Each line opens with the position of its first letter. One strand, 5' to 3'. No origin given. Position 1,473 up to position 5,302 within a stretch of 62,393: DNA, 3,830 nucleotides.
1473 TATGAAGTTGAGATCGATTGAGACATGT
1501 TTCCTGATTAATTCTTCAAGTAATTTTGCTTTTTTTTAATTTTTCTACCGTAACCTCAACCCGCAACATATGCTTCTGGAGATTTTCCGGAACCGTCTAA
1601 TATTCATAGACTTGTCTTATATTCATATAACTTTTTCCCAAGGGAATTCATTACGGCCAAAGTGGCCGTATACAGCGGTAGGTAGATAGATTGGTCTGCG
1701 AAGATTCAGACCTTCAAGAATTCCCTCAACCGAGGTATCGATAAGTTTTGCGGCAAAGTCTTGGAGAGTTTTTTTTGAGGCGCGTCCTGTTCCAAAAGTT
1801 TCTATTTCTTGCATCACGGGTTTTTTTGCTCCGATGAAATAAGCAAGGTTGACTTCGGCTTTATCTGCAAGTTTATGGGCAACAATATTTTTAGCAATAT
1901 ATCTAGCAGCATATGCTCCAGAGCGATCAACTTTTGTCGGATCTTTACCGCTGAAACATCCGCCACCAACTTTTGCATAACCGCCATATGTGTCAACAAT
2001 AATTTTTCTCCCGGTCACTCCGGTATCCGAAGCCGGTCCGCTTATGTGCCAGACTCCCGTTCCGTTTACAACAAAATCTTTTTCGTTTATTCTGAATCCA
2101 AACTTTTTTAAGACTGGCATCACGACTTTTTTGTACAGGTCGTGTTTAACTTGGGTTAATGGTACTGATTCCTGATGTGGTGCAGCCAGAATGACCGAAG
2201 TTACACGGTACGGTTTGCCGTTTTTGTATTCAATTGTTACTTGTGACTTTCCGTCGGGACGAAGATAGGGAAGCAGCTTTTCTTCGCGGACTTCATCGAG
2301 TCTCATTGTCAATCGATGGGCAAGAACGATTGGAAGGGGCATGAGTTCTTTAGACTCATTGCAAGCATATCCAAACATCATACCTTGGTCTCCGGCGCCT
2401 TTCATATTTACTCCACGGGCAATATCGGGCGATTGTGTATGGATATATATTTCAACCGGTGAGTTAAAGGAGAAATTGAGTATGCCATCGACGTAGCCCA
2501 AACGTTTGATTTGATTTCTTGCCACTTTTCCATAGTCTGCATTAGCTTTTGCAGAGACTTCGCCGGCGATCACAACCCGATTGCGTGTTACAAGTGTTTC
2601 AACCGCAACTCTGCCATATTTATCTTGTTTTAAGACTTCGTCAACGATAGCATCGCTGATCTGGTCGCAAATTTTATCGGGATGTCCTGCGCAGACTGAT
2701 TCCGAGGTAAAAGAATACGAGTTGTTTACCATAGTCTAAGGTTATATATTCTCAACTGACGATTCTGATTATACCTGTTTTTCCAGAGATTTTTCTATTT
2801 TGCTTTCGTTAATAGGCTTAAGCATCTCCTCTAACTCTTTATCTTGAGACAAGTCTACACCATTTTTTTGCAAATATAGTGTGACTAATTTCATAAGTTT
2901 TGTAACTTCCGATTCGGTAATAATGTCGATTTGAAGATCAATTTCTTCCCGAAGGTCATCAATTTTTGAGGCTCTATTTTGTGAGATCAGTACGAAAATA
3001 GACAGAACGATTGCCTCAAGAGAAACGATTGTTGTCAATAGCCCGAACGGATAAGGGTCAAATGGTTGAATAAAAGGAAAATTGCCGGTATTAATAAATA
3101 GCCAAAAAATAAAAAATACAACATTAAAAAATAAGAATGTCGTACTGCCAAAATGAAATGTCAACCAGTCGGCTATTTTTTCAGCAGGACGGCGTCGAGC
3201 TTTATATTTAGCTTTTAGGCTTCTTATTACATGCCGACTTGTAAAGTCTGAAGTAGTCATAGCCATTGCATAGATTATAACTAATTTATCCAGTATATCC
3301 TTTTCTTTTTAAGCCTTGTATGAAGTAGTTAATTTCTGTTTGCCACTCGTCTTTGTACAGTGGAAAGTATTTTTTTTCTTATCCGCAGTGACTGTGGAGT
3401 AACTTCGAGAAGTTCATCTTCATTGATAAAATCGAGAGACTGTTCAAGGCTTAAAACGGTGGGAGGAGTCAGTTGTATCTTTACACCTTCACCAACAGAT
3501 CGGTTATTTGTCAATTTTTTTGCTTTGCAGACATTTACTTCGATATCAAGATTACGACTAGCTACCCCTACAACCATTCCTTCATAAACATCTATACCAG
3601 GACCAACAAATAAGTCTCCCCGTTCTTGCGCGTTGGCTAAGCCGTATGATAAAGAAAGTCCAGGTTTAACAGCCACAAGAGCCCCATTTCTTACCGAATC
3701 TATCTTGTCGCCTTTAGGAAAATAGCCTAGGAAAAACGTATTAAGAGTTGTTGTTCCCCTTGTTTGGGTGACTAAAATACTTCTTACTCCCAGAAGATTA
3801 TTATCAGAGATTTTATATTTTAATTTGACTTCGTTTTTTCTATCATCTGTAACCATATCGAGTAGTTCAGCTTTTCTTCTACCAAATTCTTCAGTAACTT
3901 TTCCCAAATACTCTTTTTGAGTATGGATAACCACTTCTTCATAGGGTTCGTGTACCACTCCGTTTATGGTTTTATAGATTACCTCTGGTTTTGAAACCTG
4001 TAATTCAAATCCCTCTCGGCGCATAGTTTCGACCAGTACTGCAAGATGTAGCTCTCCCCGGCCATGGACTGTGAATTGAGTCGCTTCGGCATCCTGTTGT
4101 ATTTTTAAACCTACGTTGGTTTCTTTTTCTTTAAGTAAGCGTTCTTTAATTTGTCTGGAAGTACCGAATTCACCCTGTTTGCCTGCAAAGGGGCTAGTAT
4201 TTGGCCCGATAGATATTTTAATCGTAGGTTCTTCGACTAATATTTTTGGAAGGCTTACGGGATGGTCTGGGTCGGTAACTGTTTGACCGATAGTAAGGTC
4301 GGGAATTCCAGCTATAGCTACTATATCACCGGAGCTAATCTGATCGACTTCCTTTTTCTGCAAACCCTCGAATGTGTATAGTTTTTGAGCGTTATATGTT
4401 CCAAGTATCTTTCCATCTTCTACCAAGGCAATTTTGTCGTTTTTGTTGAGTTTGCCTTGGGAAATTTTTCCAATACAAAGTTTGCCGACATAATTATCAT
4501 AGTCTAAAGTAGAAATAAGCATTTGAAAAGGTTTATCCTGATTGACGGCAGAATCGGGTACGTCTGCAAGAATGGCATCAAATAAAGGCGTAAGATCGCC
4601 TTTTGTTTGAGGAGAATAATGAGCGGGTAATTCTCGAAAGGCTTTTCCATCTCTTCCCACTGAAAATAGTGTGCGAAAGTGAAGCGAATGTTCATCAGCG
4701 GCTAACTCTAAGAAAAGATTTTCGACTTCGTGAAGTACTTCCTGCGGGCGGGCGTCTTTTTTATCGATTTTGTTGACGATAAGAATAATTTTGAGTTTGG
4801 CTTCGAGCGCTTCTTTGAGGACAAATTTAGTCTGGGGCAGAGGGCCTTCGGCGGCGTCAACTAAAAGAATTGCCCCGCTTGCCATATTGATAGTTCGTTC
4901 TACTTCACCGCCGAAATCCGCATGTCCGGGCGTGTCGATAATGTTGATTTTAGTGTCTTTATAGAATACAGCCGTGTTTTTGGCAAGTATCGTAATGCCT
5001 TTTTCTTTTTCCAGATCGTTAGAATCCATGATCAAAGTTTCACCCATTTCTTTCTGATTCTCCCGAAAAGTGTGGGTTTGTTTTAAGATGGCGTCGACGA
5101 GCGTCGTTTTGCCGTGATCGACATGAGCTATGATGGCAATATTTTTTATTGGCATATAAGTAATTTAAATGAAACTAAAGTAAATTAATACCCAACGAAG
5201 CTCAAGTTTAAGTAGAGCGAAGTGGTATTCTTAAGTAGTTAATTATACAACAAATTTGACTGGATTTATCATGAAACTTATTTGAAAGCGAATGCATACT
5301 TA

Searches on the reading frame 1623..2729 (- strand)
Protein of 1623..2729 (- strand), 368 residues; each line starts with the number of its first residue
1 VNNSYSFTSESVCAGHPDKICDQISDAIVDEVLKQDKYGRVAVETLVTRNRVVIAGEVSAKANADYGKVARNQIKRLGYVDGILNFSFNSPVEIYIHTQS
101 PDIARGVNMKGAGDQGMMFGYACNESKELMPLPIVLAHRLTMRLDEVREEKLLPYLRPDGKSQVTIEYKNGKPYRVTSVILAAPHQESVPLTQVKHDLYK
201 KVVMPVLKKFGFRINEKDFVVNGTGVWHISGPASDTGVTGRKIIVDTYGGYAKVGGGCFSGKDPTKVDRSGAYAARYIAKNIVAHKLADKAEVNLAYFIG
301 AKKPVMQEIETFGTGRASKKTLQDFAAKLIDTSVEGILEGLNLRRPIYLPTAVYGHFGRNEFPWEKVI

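Call 57: search_protein_families(library=pfam, proteins=[window:1623-2729:-], max_evalue=0.00001)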
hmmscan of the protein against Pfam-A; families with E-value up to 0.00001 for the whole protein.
window:1623-2729:- (368 aa): 3 families
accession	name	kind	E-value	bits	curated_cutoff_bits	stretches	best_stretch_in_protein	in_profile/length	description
PF02773.21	S-AdoMet_synt_C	-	8e-58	194.7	25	1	229-366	1-138/138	S-adenosylmethionine synthetase, C-terminal domain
PF02772.21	S-AdoMet_synt_M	-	2e-41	141.3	29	1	110-225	2-118/120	S-adenosylmethionine synthetase, central domain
PF00438.25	S-AdoMet_synt_N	-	4.6e-35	120.6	33.1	1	5-101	2-99/99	S-adenosylmethionine synthetase, N-terminal domain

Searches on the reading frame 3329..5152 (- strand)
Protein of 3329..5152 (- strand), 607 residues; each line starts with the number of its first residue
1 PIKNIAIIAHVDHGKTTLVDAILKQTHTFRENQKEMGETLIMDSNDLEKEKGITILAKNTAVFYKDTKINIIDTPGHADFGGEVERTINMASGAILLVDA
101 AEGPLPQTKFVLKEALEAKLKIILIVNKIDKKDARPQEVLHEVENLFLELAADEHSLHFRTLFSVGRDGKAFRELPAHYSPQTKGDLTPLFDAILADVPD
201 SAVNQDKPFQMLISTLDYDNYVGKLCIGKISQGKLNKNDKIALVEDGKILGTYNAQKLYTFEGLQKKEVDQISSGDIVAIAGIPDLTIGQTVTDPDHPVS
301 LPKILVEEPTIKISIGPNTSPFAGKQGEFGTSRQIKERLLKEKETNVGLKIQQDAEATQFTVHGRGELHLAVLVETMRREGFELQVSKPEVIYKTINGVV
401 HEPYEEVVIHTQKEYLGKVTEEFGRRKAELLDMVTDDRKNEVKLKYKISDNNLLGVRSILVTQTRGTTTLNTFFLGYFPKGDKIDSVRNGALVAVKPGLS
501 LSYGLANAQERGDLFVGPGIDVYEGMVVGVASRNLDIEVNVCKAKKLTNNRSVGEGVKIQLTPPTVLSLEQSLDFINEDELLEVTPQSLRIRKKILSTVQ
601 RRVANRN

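Call 57: search_protein_families(library=pfam, proteins=[window:3329-5152:-], max_evalue=0.00001)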
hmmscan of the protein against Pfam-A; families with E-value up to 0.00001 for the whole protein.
window:3329-5152:- (607 aa): 7 families
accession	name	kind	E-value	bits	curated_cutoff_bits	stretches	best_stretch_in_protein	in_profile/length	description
PF00009.33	GTP_EFTU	-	7.1e-52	176.2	26.5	1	2-175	3-178/188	Elongation factor Tu GTP binding domain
PF21018.2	BipA_C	-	8.1e-41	138.7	23.8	1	489-597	1-109/110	TypA/BipA C-terminal domain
PF00679.30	EFG_C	-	6.6e-14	52.2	27.9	1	400-479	2-80/89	Elongation factor G C-terminus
PF03144.31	GTP_EFTU_D2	-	9e-09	36.1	30.3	1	223-293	1-73/73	Elongation factor Tu domain 2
PF22042.2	EF-G_D2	-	1.6e-08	35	27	1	208-293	1-82/84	Elongation factor G domain 2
PF14492.12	EFG_III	-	5.7e-07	29.9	27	1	331-386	17-73/75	Elongation Factor G, domain III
PF01926.29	MMR_HSR1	-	3.3e-06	27.6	21.9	0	5-128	2-113/113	50S ribosome-binding GTPase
